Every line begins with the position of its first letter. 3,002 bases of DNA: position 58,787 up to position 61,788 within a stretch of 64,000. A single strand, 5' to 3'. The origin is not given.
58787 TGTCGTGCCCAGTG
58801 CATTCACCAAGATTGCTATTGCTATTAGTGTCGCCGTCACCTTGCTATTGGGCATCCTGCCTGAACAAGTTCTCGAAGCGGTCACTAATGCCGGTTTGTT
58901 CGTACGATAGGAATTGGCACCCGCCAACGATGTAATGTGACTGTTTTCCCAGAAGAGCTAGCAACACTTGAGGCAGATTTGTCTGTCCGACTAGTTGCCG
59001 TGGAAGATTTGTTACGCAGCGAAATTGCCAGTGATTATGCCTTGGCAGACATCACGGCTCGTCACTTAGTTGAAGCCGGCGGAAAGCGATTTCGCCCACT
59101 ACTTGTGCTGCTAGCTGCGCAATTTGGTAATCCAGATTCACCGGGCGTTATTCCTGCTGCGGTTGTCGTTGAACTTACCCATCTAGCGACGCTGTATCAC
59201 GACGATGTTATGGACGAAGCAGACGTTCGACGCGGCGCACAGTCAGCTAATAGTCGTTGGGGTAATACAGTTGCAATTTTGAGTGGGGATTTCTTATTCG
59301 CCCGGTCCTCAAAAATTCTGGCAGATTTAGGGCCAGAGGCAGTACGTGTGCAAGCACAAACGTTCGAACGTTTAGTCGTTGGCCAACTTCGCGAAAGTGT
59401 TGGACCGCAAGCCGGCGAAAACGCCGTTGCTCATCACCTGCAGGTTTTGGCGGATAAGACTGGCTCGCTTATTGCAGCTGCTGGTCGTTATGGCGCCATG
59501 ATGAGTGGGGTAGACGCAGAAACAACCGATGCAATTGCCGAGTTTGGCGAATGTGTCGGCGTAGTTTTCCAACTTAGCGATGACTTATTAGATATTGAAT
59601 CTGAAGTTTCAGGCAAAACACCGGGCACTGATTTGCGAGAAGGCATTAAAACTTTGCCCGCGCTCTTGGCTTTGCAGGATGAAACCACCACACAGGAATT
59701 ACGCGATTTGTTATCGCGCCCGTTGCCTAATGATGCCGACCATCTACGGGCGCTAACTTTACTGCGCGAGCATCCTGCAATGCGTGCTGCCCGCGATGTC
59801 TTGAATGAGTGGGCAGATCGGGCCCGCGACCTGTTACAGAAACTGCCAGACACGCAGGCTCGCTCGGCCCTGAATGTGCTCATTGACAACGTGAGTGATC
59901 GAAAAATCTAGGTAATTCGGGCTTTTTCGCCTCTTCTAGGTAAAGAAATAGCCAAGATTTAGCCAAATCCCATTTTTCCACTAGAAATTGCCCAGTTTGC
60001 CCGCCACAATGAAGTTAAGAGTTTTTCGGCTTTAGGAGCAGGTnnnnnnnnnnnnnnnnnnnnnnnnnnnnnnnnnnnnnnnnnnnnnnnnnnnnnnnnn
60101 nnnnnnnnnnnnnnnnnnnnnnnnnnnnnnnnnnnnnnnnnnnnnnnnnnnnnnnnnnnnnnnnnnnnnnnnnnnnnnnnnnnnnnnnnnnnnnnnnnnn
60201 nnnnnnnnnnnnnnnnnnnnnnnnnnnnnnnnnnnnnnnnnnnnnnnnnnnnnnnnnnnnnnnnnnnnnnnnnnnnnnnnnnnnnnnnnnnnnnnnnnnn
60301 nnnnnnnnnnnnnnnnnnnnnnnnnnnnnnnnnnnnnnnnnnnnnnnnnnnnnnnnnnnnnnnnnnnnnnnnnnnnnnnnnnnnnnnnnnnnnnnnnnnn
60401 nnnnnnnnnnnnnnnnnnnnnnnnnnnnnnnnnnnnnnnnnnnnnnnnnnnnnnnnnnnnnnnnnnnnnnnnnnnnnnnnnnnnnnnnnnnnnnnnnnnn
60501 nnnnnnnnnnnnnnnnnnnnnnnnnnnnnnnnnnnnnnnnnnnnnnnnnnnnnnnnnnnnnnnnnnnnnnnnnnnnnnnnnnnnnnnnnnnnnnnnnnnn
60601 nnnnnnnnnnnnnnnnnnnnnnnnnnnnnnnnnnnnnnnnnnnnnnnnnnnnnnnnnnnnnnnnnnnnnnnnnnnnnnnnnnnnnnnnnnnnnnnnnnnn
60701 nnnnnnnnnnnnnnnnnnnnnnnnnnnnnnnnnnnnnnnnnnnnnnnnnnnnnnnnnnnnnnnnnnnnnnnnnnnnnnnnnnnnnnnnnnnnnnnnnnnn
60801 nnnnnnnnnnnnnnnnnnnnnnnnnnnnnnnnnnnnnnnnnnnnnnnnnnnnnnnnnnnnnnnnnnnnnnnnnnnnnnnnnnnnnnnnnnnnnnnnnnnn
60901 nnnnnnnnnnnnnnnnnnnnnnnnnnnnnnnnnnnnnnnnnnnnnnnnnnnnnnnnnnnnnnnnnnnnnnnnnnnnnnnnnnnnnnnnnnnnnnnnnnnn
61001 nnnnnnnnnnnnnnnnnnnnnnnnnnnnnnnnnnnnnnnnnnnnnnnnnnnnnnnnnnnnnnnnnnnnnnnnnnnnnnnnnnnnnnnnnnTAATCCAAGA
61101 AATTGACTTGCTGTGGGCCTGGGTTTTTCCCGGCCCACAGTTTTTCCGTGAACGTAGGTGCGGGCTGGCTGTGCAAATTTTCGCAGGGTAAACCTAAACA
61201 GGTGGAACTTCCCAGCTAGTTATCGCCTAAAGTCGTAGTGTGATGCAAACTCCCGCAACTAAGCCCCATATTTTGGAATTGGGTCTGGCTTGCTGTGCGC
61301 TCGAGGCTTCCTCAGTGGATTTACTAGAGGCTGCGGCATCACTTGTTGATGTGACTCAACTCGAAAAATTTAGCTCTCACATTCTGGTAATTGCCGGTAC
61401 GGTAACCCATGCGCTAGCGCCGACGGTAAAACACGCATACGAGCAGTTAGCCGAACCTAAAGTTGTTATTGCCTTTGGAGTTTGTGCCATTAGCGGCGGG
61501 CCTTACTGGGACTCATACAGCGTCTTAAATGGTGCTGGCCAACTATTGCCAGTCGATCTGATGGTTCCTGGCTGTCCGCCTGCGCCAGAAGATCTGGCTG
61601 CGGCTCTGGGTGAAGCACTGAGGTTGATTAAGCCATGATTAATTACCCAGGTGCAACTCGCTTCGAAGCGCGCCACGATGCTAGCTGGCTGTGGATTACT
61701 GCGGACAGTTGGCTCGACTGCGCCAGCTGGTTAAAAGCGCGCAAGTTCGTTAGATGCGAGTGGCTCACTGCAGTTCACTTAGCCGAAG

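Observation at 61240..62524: Orphan NuoB-NuoC-NuoI-like three-gene operon with no NuoD, membrane arm or NADH-input partners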

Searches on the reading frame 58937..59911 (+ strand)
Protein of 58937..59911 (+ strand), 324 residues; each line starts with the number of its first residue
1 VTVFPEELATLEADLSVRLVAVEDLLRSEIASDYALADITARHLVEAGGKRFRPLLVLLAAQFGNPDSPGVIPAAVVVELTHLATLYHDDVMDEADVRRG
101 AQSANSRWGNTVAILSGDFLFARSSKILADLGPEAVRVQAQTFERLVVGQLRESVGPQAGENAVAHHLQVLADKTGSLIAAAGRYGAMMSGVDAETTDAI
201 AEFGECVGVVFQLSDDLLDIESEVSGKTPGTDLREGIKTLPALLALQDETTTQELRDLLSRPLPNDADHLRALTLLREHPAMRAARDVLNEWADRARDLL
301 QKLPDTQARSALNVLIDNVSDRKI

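Call 3: search_protein_families(library=pfam, proteins=[window:58937-59911:+], max_evalue=0.01)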
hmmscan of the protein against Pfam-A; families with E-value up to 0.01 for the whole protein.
window:58937-59911:+ (324 aa): 1 family
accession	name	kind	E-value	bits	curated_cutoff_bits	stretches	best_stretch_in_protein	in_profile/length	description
PF00348.22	polyprenyl_synt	-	8.6e-58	195.9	27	1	41-263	8-238/251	Polyprenyl synthetase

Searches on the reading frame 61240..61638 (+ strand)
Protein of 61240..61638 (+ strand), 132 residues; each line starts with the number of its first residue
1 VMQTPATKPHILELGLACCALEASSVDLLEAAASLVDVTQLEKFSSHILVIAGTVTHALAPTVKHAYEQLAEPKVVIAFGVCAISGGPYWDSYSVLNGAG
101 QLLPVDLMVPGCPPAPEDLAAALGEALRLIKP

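Call 3: search_protein_families(library=pfam, proteins=[window:61240-61638:+], max_evalue=0.01)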
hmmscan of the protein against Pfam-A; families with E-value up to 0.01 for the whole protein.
window:61240-61638:+ (132 aa): 1 family
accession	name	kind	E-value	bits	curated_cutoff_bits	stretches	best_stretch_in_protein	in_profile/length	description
PF01058.29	Oxidored_q6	-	2.8e-21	76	27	1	24-124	14-126/128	NADH ubiquinone oxidoreductase, 20 Kd subunit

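Call 4: search_protein_families(library=ncbifam, proteins=[window:61240-61638:+], max_evalue=0.01)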
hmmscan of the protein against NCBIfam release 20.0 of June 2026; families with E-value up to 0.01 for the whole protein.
window:61240-61638:+ (132 aa): 13 families
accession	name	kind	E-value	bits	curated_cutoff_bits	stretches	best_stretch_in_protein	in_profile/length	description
NF005012.1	PRK06411.1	subfamily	8.8e-32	109.9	116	1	11-124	38-152/166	NADH-quinone oxidoreductase subunit NuoB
TIGR01957.1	nuoB_fam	subfamily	4.9e-31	107.6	142.7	1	12-123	22-135/145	NADH-quinone oxidoreductase subunit B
NF011394.0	PRK14819.1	equivalog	1.9e-30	106.3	312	1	12-123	36-149/264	NADH-quinone oxidoreductase subunit B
NF011390.0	PRK14815.1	equivalog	3.2e-28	98.3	281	1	13-123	39-150/183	NADH dehydrogenase subunit B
NF011391.0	PRK14816.1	equivalog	2.2e-27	95.9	283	1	16-122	61-169/196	NADH-quinone oxidoreductase subunit B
NF009808.0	PRK13292.1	equivalog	1.8e-25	89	1156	1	14-120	32-139/791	NADH-quinone oxidoreductase subunit B/C/D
NF011388.0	PRK14813.1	equivalog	2e-25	89.8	294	1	13-130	34-153/189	NADH dehydrogenase subunit B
NF011395.0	PRK14820.1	equivalog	5.5e-25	88.2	263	1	39-126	67-153/180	NADH-quinone oxidoreductase subunit B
NF011392.0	PRK14817.1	equivalog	2.1e-24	86.2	271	1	17-119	46-149/182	NADH-quinone oxidoreductase subunit B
NF011393.0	PRK14818.1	equivalog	2.1e-24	86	255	1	11-123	35-148/173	NADH dehydrogenase subunit B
NF011389.0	PRK14814.1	equivalog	5.4e-23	81.7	285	1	17-123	43-150/186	NADH dehydrogenase subunit B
TIGR03294.1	FrhG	equivalog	1.9e-06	27.8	245.5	1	32-124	39-138/228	coenzyme F420 hydrogenase subunit gamma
NF045875.1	F420_non_VhuG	exception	9.5e-05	21.8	450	0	100-123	137-160/286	F420-non-reducing hydrogenase subunit VhuG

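Call 51: search_solved_structures(query=window:61240-61638:+, max_evalue=0.00001, show_alignments=2)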
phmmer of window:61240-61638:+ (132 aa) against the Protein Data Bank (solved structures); distinct sequences matched with E-value up to 0.00001: 44.
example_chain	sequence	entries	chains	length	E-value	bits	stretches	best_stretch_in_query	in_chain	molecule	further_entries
8qby_B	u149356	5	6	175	1.3e-23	87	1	10-125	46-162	NADH-quinone oxidoreductase subunit B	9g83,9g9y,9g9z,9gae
4wz7_K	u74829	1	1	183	3.5e-23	85.6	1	14-122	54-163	Subunit NUKM of protein NADH:Ubiquinone Oxidoreductase (Complex I)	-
7v2c_C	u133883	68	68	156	4.5e-23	85.3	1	13-130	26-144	NADH dehydrogenase [ubiquinone] iron-sulfur protein 7,mitochondrial | NADH dehydrogenase [ubiquinone] iron-sulfur protein 7, mitochondrial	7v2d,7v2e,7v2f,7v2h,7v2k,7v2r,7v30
6gcs_K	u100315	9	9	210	4.8e-23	85.2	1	14-122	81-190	PSST SUBUNIT (NUKM) | Subunit NUKM of NADH:Ubiquinone Oxidoreductase (Complex I)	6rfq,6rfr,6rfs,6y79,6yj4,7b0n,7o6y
6h8k_K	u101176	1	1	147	5.2e-23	85.1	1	13-122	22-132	Subunit NUKM of protein NADH:Ubiquinone Oxidoreductase (Complex I)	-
5lc5_B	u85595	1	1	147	5.6e-23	85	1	13-123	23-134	NADH dehydrogenase [ubiquinone] iron-sulfur protein 7, mitochondrial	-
7zeb_6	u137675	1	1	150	6.1e-23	84.9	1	13-123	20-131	NADH dehydrogenase [ubiquinone] iron-sulfur protein 7, mitochondrial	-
5xtb_C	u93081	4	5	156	6.2e-23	84.8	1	13-130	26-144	NADH dehydrogenase [ubiquinone] iron-sulfur protein 7, mitochondrial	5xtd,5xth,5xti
9w2u_B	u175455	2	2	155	6.7e-23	84.7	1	13-123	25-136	NADH dehydrogenase [ubiquinone] iron-sulfur protein 7, mitochondrial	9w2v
9ti4_E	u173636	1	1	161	6.8e-23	84.7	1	13-130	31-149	NADH dehydrogenase [ubiquinone] iron-sulfur protein 7, mitochondrial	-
7zd6_6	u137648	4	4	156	6.8e-23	84.7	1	13-123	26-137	NADH dehydrogenase [ubiquinone] iron-sulfur protein 7, mitochondrial | Complex I-20kD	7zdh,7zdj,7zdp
7arc_B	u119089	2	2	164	6.9e-23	84.7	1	13-123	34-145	PSST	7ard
7vxu_C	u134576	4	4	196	7.8e-23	84.5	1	13-130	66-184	Complex I-20kD | NADH dehydrogenase [ubiquinone] iron-sulfur protein 7, mitochondrial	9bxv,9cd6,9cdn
9iho_B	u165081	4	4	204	8.9e-23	84.3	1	13-120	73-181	BA75_00622T0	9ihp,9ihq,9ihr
5ldw_B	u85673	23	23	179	9.7e-23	84.2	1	13-123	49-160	NADH dehydrogenase [ubiquinone] iron-sulfur protein 7, mitochondrial | Mitochondrial complex I, PSST subunit | NADH:ubiquinone oxidoreductase core subunit S7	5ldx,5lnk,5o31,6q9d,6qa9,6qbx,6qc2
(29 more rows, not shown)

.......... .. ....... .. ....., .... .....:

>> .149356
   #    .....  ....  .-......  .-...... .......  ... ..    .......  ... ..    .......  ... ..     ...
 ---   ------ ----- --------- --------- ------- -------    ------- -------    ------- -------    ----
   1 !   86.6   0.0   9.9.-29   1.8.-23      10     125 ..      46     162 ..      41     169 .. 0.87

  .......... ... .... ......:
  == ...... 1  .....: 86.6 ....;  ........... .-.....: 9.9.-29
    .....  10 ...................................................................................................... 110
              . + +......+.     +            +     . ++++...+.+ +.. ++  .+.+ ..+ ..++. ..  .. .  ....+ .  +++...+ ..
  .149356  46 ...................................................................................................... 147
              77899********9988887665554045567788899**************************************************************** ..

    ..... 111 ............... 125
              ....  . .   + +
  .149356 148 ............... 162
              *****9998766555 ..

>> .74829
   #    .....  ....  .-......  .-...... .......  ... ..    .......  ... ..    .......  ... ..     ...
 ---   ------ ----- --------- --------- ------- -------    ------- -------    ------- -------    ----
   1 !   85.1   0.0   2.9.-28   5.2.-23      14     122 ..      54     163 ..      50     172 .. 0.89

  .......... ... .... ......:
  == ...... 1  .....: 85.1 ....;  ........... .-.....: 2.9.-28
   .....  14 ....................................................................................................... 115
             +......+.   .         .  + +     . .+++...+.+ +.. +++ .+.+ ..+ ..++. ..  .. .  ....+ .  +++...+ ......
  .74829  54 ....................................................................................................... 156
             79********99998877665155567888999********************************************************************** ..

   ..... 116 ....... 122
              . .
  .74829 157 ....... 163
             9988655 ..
